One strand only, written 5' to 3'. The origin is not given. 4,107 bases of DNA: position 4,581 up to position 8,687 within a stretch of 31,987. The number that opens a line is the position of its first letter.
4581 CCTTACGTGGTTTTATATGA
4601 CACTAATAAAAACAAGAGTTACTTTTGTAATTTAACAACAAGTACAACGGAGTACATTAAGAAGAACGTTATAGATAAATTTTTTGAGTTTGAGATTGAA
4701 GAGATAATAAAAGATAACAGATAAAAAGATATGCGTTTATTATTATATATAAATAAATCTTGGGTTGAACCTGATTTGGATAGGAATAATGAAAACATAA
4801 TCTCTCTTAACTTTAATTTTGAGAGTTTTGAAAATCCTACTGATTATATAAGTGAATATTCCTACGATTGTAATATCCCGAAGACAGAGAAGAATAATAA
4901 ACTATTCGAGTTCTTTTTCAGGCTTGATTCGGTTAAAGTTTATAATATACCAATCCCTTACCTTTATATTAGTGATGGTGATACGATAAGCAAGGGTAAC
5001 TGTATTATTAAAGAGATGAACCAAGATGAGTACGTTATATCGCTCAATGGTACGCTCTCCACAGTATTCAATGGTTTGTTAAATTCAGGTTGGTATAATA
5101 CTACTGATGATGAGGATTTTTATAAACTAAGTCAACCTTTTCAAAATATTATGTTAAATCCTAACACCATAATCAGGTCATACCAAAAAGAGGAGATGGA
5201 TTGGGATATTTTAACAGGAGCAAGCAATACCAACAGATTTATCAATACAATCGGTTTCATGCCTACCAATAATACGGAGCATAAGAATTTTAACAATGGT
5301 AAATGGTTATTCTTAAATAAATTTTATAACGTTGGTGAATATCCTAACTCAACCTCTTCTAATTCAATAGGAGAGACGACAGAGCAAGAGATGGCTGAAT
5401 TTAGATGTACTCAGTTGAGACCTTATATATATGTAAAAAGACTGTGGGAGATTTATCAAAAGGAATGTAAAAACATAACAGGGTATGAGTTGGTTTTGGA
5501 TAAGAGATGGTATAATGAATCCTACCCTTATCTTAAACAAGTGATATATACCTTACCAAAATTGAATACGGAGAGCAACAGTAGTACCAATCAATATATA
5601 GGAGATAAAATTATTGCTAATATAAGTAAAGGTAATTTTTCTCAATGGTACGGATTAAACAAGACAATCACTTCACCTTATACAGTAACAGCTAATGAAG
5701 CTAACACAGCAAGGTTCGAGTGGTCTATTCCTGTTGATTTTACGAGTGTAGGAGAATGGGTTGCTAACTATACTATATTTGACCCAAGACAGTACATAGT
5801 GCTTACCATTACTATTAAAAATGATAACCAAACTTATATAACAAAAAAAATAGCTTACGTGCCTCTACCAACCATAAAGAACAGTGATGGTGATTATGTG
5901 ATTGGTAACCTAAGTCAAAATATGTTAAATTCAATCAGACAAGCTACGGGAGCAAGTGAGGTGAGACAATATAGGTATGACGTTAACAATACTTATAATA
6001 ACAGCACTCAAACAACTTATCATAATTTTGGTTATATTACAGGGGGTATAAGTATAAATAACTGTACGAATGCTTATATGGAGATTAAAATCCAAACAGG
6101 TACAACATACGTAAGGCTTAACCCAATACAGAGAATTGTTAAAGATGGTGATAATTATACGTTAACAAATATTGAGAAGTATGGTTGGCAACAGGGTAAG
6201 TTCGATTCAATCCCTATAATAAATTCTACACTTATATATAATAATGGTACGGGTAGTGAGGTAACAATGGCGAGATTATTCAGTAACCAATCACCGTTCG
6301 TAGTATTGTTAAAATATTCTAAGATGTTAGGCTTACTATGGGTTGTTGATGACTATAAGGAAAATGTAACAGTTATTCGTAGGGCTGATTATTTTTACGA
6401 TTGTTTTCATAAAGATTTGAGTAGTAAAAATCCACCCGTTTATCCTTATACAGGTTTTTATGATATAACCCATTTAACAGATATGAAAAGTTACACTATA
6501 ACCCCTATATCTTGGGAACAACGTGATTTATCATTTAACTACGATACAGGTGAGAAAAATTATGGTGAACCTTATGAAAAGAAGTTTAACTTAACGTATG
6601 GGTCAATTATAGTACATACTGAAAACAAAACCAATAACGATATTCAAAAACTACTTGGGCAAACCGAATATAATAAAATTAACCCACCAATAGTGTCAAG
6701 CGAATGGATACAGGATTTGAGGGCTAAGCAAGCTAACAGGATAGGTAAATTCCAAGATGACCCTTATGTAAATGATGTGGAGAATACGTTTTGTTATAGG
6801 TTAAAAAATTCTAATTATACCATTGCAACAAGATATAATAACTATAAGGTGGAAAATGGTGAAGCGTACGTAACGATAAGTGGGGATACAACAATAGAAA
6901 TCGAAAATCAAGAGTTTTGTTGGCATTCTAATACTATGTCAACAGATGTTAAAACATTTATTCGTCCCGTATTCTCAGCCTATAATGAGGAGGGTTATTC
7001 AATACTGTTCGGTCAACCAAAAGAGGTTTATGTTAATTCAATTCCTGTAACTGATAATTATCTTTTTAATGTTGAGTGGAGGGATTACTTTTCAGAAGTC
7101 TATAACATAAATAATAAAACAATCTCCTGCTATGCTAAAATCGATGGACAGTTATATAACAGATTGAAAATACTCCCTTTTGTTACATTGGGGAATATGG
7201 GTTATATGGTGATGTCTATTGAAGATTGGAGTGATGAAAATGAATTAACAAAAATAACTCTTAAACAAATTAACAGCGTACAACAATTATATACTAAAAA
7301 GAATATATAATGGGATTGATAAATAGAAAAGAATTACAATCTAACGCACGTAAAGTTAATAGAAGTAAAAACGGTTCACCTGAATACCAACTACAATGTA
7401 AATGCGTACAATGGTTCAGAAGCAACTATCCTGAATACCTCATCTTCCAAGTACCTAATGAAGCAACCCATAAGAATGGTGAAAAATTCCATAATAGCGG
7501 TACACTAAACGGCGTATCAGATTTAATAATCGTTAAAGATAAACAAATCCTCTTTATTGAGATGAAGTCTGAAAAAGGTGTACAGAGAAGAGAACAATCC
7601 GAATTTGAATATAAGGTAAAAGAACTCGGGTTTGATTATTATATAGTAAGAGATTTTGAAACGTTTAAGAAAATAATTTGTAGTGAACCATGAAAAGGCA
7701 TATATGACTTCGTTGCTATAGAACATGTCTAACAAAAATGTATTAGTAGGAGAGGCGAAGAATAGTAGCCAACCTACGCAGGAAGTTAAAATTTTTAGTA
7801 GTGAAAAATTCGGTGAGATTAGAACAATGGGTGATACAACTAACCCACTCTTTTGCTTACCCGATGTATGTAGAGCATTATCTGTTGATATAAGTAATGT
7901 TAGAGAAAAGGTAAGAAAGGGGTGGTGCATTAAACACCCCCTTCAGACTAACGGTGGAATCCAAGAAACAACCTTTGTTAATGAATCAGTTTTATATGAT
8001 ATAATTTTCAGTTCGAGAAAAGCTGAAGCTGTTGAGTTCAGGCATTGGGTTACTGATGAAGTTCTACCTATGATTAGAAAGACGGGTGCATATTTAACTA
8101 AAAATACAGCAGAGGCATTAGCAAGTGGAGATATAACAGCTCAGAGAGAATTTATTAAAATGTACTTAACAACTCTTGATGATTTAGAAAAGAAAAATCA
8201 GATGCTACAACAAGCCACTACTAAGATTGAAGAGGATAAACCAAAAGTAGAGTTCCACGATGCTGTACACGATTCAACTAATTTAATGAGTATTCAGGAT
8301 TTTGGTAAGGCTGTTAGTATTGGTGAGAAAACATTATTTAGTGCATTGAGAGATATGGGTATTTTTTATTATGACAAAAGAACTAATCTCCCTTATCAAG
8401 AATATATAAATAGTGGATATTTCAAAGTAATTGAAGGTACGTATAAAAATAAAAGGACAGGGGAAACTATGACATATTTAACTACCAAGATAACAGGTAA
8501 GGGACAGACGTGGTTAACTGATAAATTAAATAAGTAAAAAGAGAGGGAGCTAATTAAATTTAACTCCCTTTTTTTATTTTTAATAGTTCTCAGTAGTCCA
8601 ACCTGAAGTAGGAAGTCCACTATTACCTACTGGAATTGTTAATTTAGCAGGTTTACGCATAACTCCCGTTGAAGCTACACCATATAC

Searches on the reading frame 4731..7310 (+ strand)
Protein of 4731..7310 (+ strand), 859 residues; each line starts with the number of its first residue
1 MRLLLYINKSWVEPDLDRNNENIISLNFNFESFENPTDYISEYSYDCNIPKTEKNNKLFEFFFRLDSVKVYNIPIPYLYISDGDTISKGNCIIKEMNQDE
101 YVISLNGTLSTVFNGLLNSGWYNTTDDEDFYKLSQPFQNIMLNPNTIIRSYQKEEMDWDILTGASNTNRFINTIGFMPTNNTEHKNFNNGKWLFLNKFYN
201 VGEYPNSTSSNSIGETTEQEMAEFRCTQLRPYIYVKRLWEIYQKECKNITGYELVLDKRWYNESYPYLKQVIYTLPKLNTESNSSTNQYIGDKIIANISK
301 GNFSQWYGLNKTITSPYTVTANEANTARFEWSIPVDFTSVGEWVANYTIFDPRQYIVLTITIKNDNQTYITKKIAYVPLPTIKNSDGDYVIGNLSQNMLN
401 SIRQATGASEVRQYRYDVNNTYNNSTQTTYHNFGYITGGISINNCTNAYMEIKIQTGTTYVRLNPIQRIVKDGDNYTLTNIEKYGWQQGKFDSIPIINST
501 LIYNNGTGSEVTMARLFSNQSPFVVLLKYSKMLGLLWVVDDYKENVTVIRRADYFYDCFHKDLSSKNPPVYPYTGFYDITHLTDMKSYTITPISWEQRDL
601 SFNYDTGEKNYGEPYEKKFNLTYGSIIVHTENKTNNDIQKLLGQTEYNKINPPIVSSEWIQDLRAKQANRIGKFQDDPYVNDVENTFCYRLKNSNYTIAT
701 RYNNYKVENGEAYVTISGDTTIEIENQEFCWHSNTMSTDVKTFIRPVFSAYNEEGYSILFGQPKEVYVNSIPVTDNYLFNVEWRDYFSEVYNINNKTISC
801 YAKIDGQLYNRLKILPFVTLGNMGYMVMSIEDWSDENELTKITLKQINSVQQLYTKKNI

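Call 12: search_protein_families(library=phrogs, proteins=[window:4731-7310:+], max_evalue=0.01)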
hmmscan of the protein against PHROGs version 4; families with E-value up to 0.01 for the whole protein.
window:4731-7310:+ (859 aa): 0 families

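Call 18: search_protein_families(library=pfam, proteins=[window:4731-7310:+], max_evalue=0.01)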
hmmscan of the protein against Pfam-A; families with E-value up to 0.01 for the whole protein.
window:4731-7310:+ (859 aa): 0 families

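Call 72: search_solved_structures(query=window:4731-7310:+, max_evalue=1)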
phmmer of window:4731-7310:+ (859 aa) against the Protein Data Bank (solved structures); distinct sequences matched with E-value up to 1: 0.

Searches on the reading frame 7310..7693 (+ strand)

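Call 12: search_protein_families(library=phrogs, proteins=[window:7310-7693:+], max_evalue=0.01)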
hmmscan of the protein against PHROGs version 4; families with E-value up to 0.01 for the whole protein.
window:7310-7693:+ (127 aa): 3 families
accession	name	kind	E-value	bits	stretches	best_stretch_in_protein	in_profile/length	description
phrog_824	-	unknown function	2.7e-26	94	1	13-125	55-173/265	-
phrog_93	-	DNA, RNA and nucleotide metabolism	6.1e-11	42.7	1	18-123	347-438/613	endonuclease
phrog_5702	-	DNA, RNA and nucleotide metabolism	6.8e-07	30.2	1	67-123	5-63/70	Holliday junction resolvase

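Call 71: search_protein_families(library=pfam, proteins=[window:7310-7693:+], max_evalue=0.05)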
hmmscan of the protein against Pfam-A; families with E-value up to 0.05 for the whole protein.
window:7310-7693:+ (127 aa): 1 family
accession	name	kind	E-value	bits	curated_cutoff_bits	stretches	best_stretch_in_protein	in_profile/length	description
PF08774.17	VRR_NUC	-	1.6e-05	25.3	23.8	1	25-113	17-112/116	VRR-NUC domain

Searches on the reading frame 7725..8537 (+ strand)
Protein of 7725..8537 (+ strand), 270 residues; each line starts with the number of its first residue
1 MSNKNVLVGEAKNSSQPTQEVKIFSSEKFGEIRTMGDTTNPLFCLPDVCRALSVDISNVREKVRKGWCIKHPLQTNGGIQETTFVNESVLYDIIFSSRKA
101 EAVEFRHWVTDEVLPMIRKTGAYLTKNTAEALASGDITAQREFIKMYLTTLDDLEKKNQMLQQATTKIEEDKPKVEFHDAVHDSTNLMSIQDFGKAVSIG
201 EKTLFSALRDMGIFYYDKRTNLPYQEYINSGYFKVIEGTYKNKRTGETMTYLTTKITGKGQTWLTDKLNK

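Call 12: search_protein_families(library=phrogs, proteins=[window:7725-8537:+], max_evalue=0.01)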
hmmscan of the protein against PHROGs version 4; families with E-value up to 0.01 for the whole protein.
window:7725-8537:+ (270 aa): 17 families
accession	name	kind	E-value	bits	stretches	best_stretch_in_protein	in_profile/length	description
phrog_130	-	transcription regulation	1.8e-63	216.2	1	12-270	151-410/480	anti-repressor Ant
phrog_63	-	transcription regulation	1e-33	118.4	1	153-269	239-357/431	anti-repressor Ant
phrog_2899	-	transcription regulation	4e-31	109.6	1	19-176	5-164/263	anti-repressor Ant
phrog_2593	-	transcription regulation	1.7e-28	101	1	14-146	12-148/255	anti-repressor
phrog_25722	-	unknown function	2.3e-23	83.6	1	21-129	4-114/150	-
phrog_463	-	transcription regulation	2e-22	80.9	1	19-163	3-158/250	anti-repressor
phrog_245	-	transcription regulation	1.4e-21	78.3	1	20-163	40-179/319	anti-repressor Ant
phrog_9438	-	transcription regulation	2e-21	77.1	1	166-269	3-112/121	anti-repressor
phrog_7940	-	unknown function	3.7e-20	73.5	1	20-127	3-111/252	-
phrog_5060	-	transcription regulation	4.8e-20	73.5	1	33-178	18-184/224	anti-repressor Ant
phrog_2011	-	transcription regulation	8.9e-18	66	1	37-128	20-121/275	anti-repressor Ant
phrog_9976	-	transcription regulation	1.8e-13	51.8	1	33-195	12-145/188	anti-repressor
phrog_2977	-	transcription regulation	1.8e-08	35.3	1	12-100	55-148/150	anti-repressor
phrog_5689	-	unknown function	1e-06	30.1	1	197-268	12-79/91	-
phrog_7347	-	unknown function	3.2e-06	28.4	1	82-126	6-49/78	-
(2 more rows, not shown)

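Call 88: search_protein_families(library=padloc, proteins=[window:7725-8537:+], max_evalue=0.01)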
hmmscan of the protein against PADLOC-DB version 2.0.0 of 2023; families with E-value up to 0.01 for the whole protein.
window:7725-8537:+ (270 aa): 0 families
